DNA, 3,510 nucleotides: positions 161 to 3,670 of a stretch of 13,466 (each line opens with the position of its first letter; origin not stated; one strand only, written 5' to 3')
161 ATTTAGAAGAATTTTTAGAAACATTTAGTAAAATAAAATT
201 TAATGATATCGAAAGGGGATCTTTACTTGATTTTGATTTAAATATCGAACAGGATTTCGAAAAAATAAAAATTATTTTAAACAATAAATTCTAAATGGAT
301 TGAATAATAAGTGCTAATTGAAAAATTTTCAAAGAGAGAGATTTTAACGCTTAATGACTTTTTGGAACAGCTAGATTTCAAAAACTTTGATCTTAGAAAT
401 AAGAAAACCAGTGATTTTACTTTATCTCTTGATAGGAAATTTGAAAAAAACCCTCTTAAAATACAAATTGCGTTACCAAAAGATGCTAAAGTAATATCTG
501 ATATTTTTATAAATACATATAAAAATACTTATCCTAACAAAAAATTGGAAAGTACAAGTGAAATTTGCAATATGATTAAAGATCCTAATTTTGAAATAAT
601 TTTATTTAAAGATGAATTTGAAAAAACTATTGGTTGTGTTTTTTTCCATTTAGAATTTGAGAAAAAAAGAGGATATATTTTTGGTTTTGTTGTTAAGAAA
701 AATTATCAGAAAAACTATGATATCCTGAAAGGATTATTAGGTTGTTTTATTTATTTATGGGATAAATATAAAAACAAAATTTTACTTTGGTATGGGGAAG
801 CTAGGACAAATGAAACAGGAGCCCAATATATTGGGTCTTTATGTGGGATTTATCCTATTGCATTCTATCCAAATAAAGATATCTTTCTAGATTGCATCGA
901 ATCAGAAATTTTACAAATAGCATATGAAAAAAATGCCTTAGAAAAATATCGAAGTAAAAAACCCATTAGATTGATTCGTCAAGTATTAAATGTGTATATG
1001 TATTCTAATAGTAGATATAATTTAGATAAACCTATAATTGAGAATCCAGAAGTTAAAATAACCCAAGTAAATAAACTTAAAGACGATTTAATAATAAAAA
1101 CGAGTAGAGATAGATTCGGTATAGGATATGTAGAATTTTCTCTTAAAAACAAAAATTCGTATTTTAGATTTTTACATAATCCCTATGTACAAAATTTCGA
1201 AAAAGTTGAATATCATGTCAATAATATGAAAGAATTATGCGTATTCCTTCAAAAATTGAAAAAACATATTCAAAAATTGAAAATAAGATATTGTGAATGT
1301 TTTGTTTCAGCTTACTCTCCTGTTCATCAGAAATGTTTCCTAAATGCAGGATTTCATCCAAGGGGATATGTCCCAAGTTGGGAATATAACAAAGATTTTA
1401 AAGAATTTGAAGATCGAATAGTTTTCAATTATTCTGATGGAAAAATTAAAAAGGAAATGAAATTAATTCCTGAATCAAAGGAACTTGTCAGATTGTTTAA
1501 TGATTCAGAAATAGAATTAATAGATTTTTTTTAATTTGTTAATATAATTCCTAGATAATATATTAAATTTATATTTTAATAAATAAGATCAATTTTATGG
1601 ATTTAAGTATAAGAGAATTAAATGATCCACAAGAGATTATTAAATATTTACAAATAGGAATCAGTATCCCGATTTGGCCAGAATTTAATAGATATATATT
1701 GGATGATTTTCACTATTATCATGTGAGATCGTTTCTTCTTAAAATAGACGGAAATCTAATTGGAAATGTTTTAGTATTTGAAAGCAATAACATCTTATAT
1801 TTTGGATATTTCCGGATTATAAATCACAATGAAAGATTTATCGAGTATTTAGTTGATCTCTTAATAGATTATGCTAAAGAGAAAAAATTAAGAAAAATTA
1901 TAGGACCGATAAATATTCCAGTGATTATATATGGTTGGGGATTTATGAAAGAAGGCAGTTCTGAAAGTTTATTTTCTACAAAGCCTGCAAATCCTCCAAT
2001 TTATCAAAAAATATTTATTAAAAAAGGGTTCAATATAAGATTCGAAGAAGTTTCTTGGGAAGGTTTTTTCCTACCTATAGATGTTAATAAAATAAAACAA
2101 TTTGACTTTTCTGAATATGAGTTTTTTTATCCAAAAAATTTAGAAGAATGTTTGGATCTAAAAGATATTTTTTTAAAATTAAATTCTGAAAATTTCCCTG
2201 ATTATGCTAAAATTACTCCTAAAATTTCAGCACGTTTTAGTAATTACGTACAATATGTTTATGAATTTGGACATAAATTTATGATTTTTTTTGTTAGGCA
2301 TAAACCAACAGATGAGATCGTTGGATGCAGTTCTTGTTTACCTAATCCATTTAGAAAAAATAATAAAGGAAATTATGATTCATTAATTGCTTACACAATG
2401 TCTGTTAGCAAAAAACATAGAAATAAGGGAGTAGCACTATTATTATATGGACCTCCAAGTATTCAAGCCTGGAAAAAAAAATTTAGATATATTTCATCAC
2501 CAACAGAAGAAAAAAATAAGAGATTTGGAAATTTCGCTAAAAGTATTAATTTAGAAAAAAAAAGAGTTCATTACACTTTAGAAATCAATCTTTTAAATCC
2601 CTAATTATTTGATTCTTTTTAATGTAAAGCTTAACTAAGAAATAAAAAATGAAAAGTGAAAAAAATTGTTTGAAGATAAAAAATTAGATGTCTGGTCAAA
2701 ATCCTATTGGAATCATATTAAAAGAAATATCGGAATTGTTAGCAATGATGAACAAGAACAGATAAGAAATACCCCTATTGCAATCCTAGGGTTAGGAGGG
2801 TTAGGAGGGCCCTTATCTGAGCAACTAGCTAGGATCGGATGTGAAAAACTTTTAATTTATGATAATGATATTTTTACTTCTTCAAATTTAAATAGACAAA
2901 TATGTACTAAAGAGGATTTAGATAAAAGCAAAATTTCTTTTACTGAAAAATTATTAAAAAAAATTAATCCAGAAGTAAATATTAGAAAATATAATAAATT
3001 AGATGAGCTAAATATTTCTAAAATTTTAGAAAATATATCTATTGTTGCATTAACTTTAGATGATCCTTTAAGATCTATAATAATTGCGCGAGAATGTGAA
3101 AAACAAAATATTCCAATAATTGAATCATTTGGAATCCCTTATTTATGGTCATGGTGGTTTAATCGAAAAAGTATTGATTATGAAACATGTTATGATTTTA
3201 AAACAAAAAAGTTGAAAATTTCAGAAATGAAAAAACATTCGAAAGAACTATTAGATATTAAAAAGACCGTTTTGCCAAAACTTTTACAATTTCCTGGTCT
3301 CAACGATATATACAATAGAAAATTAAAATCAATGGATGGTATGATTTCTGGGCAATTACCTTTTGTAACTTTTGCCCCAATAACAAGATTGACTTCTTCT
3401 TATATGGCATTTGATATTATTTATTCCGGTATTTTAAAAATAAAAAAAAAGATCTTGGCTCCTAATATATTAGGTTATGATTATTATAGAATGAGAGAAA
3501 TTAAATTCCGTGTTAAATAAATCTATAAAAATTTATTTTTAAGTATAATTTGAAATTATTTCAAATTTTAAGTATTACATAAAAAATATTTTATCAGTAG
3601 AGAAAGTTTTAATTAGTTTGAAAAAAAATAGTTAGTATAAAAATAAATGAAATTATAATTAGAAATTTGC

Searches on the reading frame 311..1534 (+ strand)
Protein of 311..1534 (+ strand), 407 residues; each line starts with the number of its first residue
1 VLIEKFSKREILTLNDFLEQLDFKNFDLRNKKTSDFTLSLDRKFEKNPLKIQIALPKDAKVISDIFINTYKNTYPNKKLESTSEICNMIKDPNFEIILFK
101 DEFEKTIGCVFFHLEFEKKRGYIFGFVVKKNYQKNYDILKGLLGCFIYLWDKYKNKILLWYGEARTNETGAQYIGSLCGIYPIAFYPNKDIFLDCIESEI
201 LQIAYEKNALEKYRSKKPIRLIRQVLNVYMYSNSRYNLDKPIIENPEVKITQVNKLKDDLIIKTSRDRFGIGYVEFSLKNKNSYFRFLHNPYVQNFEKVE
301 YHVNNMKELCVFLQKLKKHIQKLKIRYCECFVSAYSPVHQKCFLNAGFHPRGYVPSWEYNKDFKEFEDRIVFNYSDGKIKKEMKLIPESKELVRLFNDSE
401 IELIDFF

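Call 6: search_protein_families(library=pfam, proteins=[window:311-1534:+], max_evalue=0.01)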
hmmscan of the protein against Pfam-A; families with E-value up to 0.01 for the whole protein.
window:311-1534:+ (407 aa): 1 family
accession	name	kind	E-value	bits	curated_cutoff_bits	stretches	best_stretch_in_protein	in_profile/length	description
PF00583.31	Acetyltransf_1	-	0.0092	16.7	20.7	0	68-134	10-73/116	Acetyltransferase (GNAT) family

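Call 9: search_protein_families(library=ncbifam, proteins=[window:311-1534:+], max_evalue=0.01)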
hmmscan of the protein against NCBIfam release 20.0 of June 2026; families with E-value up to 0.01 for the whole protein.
window:311-1534:+ (407 aa): 0 families

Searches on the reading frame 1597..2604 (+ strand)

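Call 6: search_protein_families(library=pfam, proteins=[window:1597-2604:+], max_evalue=0.01)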
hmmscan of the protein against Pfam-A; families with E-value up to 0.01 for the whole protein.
window:1597-2604:+ (335 aa): 2 families
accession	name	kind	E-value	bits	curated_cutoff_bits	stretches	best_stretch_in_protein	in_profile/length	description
PF00583.31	Acetyltransf_1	-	0.0001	23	20.7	0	224-283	27-80/116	Acetyltransferase (GNAT) family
PF17013.11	Acetyltransf_15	-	0.0017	18.2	35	1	217-281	26-91/210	Putative acetyl-transferase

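Call 9: search_protein_families(library=ncbifam, proteins=[window:1597-2604:+], max_evalue=0.01)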
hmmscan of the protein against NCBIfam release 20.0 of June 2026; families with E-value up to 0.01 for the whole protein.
window:1597-2604:+ (335 aa): 0 families

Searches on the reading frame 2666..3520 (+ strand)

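Call 6: search_protein_families(library=pfam, proteins=[window:2666-3520:+], max_evalue=0.01)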
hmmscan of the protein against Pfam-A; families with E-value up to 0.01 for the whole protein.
window:2666-3520:+ (284 aa): 1 family
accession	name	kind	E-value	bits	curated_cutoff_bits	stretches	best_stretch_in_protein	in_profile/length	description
PF00899.27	ThiF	-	2e-31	109.4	28.1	1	19-278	2-224/238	ThiF family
